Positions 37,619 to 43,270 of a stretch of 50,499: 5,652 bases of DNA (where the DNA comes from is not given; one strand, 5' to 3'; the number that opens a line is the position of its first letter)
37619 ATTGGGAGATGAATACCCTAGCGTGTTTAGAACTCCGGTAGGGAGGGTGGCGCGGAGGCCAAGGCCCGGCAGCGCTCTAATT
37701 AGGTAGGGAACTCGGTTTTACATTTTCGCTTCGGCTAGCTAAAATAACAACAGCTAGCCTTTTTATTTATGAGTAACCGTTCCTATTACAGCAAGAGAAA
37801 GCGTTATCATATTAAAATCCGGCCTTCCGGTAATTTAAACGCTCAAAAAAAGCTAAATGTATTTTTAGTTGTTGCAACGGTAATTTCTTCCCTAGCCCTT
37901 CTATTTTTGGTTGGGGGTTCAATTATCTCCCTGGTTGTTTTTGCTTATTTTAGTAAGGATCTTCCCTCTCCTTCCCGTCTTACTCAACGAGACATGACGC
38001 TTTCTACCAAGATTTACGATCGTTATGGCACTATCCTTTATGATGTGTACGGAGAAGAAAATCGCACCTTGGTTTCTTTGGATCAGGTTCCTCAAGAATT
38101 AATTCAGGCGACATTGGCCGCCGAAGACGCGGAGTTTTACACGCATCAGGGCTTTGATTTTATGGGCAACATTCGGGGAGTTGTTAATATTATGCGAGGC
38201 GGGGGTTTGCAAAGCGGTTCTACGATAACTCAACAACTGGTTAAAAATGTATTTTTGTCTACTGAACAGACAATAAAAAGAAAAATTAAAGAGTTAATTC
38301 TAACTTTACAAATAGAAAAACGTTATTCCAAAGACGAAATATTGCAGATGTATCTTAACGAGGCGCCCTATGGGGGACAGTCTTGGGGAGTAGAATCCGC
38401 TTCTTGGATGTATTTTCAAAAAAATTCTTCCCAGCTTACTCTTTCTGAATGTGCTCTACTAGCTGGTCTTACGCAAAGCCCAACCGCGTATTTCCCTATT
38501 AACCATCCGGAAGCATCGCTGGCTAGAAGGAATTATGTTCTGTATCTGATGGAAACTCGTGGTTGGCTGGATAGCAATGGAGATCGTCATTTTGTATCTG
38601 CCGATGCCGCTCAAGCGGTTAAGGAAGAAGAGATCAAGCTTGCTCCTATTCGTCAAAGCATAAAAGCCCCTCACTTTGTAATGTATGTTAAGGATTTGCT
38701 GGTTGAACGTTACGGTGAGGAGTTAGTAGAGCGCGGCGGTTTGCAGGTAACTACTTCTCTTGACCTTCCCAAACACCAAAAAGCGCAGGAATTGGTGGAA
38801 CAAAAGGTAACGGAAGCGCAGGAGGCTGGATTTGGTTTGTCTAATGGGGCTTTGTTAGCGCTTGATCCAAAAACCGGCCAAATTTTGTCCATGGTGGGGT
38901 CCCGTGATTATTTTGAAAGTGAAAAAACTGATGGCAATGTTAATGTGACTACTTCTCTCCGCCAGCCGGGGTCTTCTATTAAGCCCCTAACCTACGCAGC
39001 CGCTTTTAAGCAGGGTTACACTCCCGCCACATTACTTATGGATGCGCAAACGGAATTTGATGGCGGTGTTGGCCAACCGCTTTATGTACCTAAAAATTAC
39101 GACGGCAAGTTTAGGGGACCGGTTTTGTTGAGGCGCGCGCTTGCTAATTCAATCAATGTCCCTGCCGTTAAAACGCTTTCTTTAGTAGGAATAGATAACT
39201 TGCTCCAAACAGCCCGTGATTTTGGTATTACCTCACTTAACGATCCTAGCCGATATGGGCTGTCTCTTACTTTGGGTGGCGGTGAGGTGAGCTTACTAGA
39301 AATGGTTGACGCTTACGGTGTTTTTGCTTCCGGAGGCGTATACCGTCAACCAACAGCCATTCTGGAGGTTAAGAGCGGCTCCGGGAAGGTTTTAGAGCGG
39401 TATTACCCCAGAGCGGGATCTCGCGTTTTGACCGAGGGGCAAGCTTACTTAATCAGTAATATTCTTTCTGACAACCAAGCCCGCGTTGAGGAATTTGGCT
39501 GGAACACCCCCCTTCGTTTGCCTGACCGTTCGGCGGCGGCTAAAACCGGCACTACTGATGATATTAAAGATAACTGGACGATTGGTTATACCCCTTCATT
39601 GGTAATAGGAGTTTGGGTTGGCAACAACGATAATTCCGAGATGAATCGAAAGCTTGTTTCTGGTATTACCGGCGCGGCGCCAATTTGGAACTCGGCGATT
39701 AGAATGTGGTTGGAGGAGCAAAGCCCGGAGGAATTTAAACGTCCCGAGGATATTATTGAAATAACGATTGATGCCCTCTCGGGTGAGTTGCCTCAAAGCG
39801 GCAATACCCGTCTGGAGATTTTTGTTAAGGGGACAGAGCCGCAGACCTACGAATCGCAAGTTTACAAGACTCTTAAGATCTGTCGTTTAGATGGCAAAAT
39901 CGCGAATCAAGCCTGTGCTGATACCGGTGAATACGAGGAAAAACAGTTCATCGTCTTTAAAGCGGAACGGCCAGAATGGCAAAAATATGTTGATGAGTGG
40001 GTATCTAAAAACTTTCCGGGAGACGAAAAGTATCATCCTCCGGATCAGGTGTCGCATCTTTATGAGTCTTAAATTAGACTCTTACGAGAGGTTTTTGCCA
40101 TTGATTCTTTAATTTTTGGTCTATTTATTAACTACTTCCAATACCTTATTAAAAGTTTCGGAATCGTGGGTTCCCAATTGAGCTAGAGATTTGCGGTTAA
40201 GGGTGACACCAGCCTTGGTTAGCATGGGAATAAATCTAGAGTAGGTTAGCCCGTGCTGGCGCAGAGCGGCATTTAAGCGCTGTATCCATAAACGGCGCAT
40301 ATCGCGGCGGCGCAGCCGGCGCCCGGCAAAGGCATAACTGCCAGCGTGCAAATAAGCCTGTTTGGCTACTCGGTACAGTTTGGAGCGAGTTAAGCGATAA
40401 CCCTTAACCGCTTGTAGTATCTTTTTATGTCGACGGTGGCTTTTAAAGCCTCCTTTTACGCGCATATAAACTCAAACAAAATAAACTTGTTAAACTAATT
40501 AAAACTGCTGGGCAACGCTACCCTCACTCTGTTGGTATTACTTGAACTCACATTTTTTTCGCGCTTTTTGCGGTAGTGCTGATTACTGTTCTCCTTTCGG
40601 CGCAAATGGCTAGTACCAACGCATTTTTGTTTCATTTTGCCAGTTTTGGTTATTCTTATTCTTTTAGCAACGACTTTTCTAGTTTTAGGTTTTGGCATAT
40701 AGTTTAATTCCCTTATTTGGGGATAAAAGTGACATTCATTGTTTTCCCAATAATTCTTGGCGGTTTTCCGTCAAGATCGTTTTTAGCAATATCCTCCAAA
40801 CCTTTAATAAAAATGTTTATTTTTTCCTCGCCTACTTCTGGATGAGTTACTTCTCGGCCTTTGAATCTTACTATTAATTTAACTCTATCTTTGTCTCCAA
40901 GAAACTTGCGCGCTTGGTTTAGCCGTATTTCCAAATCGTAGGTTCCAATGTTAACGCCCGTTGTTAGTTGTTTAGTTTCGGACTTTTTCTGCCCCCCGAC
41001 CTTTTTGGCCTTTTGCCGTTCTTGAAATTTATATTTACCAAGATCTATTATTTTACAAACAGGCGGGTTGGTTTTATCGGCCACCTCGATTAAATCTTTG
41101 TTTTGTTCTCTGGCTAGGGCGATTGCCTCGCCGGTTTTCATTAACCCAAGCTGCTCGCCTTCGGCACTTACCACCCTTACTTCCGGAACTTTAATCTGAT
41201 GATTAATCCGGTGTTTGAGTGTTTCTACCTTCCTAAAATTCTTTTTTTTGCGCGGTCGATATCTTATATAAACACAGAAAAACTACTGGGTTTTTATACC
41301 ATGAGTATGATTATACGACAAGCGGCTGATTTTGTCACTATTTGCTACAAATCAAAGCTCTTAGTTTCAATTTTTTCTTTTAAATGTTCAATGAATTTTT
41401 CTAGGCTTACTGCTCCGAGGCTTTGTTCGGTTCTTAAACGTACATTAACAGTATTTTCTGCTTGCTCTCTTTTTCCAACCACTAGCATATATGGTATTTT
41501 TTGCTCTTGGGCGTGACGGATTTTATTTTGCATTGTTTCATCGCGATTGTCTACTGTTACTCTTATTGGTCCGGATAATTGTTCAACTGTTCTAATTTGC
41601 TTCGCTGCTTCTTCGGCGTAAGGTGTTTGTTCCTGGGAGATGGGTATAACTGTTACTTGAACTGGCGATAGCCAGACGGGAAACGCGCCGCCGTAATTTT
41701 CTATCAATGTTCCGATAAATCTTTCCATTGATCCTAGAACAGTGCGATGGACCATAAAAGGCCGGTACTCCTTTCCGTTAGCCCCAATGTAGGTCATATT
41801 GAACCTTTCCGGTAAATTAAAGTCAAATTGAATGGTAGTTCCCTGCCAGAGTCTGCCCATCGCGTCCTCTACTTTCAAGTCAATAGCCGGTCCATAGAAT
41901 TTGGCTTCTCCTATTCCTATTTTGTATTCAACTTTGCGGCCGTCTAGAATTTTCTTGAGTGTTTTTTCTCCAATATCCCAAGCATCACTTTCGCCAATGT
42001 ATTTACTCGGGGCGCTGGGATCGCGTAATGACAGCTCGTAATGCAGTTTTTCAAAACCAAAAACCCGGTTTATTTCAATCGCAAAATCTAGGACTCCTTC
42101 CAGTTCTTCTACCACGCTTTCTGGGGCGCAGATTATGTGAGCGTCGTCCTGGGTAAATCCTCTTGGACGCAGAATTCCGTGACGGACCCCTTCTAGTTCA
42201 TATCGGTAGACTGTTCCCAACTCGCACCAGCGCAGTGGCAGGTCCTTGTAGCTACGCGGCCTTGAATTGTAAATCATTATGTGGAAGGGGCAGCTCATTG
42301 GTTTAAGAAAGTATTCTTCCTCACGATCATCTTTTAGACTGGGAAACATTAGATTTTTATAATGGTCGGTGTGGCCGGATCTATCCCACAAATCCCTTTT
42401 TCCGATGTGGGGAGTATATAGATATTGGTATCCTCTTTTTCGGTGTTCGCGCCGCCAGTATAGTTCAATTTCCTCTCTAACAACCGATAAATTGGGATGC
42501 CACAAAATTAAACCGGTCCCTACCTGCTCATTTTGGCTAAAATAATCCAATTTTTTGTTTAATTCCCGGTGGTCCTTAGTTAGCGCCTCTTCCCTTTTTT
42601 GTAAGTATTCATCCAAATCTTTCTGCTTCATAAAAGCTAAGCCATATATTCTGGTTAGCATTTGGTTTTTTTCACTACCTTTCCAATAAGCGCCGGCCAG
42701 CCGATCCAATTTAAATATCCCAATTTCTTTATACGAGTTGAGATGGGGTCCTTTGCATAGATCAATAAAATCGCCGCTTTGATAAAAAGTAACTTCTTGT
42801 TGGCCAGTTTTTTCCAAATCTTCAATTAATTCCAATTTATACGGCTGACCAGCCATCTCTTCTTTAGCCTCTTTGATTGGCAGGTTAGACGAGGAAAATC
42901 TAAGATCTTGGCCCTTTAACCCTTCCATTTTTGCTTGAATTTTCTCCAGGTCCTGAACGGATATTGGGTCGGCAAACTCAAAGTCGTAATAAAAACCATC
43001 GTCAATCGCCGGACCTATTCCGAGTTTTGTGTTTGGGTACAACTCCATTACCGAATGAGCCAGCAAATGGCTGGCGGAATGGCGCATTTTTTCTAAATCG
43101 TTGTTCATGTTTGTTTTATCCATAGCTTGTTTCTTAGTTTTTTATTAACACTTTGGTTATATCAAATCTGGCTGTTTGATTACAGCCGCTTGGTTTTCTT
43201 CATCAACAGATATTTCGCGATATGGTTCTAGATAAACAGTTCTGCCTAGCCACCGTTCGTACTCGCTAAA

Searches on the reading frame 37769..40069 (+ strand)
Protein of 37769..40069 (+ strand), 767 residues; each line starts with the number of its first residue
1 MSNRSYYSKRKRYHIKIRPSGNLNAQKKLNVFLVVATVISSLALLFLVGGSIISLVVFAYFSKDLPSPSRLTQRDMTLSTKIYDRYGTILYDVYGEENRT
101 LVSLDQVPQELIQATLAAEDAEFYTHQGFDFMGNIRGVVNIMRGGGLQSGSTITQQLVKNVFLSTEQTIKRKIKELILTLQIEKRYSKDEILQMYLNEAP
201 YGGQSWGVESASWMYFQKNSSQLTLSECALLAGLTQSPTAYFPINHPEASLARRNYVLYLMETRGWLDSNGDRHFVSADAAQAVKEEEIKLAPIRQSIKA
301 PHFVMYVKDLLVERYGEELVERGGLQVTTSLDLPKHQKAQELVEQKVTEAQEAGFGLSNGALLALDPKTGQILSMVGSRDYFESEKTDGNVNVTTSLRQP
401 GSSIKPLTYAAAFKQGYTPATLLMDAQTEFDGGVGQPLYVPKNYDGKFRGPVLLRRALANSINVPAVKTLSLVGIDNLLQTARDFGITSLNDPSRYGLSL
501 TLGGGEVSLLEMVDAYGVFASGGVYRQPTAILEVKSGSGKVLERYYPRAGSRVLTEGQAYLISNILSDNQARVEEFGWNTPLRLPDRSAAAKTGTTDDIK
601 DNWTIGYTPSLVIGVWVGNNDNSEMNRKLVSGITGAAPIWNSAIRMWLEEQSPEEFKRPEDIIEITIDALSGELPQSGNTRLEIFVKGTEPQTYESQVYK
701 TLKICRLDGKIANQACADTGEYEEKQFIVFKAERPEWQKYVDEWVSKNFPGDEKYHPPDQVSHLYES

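Call 92: search_protein_families(library=pfam, proteins=[window:37769-40069:+], max_evalue=0.00001)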
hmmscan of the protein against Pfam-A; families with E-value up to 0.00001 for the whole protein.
window:37769-40069:+ (767 aa): 2 families
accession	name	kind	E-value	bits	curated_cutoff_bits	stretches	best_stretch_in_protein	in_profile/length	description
PF00912.28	Transgly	-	5.3e-61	205.6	27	1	90-261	5-177/178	Transglycosylase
PF00905.27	Transpeptidase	-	2.3e-23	83.3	22.1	1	360-620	1-281/299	Penicillin binding protein transpeptidase domain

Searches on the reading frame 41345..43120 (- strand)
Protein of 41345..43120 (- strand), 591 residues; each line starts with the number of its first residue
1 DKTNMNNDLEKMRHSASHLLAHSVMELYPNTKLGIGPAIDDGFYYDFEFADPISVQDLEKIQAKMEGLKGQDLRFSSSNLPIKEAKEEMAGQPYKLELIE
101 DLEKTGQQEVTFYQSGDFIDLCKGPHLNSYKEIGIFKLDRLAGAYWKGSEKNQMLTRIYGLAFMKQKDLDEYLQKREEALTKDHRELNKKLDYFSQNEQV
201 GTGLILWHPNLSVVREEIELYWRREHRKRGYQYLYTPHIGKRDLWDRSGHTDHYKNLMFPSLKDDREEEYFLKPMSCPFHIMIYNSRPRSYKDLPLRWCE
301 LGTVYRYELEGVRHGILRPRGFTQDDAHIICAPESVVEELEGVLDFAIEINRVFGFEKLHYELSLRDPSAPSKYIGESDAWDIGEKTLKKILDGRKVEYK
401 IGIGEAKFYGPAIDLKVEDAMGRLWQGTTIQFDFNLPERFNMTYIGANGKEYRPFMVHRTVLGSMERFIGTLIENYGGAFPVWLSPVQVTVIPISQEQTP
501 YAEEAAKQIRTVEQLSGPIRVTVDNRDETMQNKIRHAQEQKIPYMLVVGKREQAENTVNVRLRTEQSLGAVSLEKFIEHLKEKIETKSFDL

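Call 92: search_protein_families(library=pfam, proteins=[window:41345-43120:-], max_evalue=0.00001)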
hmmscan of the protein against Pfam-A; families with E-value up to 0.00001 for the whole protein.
window:41345-43120:- (591 aa): 3 families
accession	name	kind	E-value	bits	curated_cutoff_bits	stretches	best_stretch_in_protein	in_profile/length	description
PF00587.30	tRNA-synt_2b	-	3e-40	138.6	29.3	1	263-476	4-179/179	tRNA synthetase class II core domain (G, H, P, S and T)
PF03129.25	HGTP_anticodon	-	1.1e-22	80.4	21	1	488-583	1-94/94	Anticodon binding domain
PF07973.19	tRNA_SAD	-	6e-13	49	24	1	110-159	1-44/44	Threonyl and Alanyl tRNA synthetase second additional domain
